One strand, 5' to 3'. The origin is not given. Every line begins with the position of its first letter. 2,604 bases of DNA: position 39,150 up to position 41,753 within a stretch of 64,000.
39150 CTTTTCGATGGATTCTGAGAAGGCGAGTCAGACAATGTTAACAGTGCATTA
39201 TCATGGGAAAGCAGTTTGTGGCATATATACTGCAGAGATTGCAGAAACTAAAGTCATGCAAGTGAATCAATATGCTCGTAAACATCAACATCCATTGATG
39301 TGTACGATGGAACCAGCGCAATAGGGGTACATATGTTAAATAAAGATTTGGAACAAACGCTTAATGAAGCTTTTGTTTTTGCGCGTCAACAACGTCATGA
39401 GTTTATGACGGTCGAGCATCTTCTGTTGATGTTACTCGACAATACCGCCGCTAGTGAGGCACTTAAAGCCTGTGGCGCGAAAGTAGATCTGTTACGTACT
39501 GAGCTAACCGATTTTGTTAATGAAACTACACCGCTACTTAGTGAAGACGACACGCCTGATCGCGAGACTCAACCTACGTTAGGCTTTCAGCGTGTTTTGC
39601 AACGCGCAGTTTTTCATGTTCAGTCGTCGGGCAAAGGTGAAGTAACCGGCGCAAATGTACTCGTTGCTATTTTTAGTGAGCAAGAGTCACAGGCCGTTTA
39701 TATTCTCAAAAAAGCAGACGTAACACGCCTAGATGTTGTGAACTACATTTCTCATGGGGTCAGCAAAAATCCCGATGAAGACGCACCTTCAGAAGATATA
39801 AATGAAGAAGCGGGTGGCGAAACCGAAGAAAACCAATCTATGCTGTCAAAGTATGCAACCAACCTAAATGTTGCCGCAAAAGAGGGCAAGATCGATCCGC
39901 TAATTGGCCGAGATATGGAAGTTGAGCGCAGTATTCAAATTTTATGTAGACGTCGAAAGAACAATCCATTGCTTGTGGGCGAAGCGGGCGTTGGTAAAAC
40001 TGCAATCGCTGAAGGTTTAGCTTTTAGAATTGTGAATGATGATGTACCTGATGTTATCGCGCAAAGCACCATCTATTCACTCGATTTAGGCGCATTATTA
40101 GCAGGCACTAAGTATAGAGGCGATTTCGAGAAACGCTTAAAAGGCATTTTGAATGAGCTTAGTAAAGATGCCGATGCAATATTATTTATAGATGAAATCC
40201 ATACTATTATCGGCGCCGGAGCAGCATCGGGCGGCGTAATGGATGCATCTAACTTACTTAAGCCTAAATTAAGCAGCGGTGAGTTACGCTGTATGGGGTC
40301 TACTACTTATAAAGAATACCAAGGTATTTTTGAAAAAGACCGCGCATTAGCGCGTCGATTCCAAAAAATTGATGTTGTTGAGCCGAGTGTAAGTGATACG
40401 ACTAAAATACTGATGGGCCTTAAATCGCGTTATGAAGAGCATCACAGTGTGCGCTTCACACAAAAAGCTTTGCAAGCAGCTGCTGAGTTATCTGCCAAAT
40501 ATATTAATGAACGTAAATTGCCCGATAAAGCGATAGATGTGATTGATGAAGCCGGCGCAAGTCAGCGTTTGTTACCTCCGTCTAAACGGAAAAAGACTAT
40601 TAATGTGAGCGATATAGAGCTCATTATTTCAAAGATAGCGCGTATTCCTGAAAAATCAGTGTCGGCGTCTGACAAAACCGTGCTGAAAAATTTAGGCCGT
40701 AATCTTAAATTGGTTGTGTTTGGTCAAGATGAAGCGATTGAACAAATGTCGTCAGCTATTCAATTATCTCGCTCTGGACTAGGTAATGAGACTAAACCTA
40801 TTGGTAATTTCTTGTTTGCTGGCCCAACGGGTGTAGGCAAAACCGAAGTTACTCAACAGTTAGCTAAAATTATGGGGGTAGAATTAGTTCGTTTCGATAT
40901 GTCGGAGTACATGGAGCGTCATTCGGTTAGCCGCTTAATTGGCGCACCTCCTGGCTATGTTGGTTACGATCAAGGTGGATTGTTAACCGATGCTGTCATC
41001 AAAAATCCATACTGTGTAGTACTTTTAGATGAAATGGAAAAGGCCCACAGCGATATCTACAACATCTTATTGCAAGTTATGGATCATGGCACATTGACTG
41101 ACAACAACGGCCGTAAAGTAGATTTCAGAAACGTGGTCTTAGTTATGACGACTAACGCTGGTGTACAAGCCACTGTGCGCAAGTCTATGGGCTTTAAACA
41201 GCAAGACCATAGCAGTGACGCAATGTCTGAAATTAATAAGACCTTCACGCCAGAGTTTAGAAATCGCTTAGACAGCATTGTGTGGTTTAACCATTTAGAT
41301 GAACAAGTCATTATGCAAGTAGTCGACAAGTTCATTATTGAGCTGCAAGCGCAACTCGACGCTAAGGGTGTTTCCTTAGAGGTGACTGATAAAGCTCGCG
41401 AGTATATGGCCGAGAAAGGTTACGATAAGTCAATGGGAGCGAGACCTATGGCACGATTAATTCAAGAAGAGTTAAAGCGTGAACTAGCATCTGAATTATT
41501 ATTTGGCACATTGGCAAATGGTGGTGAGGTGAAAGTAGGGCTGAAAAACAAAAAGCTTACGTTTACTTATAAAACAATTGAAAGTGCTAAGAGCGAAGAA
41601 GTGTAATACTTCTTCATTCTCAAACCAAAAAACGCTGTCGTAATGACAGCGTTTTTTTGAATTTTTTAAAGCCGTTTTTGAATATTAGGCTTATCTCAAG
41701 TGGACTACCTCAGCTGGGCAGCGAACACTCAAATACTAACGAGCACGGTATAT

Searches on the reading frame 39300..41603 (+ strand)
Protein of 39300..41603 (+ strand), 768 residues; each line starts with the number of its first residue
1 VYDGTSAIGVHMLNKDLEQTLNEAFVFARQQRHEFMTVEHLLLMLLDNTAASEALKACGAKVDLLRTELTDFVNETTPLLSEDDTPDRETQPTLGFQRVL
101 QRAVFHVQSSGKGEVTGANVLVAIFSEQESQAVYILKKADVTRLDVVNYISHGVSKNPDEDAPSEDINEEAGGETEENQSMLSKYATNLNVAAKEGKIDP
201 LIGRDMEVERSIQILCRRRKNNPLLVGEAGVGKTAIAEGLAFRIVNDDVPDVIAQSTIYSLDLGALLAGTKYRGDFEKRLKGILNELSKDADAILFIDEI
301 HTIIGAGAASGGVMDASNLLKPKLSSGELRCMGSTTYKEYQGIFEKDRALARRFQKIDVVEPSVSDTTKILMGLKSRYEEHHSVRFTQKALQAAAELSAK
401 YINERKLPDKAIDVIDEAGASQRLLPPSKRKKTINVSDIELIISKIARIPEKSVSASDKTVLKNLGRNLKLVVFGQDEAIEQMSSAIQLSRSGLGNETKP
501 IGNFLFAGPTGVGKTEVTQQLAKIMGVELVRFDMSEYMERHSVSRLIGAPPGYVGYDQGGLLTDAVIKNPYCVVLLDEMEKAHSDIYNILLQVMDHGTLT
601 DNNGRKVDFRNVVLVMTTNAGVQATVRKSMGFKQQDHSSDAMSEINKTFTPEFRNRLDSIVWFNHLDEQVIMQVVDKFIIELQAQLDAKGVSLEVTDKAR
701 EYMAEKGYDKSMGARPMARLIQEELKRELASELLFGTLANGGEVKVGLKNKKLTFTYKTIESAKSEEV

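Call 52: search_protein_families(library=pfam, proteins=[window:39300-41603:+])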
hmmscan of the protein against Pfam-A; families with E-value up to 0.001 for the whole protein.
window:39300-41603:+ (768 aa): 19 families
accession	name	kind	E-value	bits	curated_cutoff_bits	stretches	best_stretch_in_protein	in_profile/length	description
PF07724.20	AAA_2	-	2.5e-66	223.2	27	1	499-660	1-166/166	AAA domain (Cdc48 subfamily)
PF17871.7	AAA_lid_9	-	3.4e-27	94.8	22.8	1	363-463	1-98/104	AAA lid domain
PF10431.15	ClpB_D2-small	-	1.3e-25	89.6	21.9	1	666-746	1-81/81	C-terminal, D2-small domain, of ClpB protein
PF00004.35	AAA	-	1.6e-25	90.5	21.2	2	224-356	2-125/131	ATPase family associated with various cellular activities (AAA)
PF07728.20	AAA_5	-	1.6e-17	64.2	22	1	504-620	2-123/139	AAA domain (dynein-related subfamily)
PF02861.25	Clp_N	-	1.7e-11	44.6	20.7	1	25-73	2-52/53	Clp amino terminal domain, pathogenicity island component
PF13191.12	AAA_16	-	1.5e-09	39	32.6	1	200-253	1-60/167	AAA ATPase domain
PF13401.12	AAA_22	-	4.3e-08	34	27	0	219-303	4-96/130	AAA domain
PF00158.32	Sigma54_activat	-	1.7e-07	31.5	20.2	0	503-629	24-152/168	Sigma-54 interaction domain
PF12775.13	AAA_7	-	2.7e-07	30.7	25.8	0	503-615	35-152/181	P-loop containing dynein motor region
PF01078.27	Mg_chelatase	-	3.4e-06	27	20.3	0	503-545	24-65/207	Magnesium chelatase, subunit ChlI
PF05496.18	RuvB_N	-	8.6e-06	26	27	0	474-529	10-61/159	Holliday junction DNA helicase RuvB P-loop domain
PF05621.17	TniB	-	3e-05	24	22.4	0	218-359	33-184/189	Bacterial TniB protein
PF12774.13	AAA_6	-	4.9e-05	22.9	25.2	1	507-546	38-77/327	Hydrolytic ATP binding site of dynein motor region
PF04851.21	ResIII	-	7.4e-05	23.2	22.5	0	476-523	8-45/164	Type III restriction enzyme, res subunit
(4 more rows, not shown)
